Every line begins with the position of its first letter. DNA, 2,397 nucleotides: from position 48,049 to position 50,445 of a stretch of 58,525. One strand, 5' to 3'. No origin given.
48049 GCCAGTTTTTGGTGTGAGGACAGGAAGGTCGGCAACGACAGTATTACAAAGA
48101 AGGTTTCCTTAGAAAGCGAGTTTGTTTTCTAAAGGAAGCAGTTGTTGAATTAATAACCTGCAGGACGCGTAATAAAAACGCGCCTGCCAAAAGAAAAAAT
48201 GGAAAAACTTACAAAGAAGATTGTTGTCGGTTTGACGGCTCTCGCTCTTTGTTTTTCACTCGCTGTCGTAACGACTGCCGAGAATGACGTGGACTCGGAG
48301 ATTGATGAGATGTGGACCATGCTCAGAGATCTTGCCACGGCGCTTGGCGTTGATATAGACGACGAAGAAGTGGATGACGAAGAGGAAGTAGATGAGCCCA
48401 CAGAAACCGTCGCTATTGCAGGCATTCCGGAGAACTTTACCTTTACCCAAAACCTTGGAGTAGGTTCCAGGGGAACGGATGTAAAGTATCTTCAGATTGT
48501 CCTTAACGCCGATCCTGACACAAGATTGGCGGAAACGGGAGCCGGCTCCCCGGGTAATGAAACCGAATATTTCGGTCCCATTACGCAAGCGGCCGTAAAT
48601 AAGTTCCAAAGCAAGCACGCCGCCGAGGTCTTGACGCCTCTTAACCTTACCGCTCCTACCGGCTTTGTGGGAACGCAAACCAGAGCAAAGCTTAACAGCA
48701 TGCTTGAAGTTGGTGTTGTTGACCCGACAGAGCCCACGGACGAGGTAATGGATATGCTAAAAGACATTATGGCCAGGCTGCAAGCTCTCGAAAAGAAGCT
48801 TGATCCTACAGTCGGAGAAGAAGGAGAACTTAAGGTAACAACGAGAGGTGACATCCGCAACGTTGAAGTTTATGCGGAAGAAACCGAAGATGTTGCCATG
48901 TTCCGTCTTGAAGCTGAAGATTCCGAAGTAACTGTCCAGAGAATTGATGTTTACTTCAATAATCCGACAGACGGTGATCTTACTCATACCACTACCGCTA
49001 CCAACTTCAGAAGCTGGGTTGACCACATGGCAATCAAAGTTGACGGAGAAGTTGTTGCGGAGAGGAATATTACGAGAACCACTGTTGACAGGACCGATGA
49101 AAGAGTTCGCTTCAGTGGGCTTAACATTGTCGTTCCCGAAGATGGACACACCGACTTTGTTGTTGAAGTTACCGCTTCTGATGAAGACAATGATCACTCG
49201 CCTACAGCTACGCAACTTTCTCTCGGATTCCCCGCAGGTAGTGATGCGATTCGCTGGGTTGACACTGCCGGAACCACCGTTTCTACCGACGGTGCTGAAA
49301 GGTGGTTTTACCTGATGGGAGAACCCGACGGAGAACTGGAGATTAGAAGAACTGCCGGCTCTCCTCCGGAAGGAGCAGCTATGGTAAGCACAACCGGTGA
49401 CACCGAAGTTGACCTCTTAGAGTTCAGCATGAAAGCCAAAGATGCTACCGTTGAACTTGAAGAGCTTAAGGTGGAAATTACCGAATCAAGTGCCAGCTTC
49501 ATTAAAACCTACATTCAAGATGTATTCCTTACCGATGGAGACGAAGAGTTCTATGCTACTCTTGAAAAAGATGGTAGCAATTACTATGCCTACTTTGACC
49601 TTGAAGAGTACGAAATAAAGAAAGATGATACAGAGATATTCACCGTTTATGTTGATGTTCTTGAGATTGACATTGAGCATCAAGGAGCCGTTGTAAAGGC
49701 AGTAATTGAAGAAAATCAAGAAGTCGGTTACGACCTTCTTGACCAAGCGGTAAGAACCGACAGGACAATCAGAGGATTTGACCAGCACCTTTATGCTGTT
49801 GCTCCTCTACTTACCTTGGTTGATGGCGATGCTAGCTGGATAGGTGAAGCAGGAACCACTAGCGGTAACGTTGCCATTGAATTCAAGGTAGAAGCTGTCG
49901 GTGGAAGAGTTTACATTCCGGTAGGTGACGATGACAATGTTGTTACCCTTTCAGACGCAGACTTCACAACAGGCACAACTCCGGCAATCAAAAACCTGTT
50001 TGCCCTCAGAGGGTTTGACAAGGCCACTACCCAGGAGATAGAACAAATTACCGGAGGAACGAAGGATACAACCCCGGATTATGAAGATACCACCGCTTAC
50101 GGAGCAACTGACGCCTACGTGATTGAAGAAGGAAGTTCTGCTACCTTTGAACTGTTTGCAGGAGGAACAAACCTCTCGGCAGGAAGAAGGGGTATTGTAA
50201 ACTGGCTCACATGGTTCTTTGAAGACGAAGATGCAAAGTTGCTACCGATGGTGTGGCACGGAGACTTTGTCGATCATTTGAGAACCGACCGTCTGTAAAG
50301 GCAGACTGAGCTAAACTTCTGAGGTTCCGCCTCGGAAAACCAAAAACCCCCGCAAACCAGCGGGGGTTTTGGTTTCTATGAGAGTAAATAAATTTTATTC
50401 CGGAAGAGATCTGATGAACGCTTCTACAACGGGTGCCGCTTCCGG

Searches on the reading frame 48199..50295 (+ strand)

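Call 45: search_protein_families(library=pfam, proteins=[window:48199-50295:+], max_evalue=0.001)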
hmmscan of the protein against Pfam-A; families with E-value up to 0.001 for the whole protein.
window:48199-50295:+ (699 aa): 1 family
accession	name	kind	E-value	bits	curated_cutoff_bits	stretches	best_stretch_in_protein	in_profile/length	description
PF01471.23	PG_binding_1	-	4.4e-05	24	23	1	108-165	18-57/57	Putative peptidoglycan binding domain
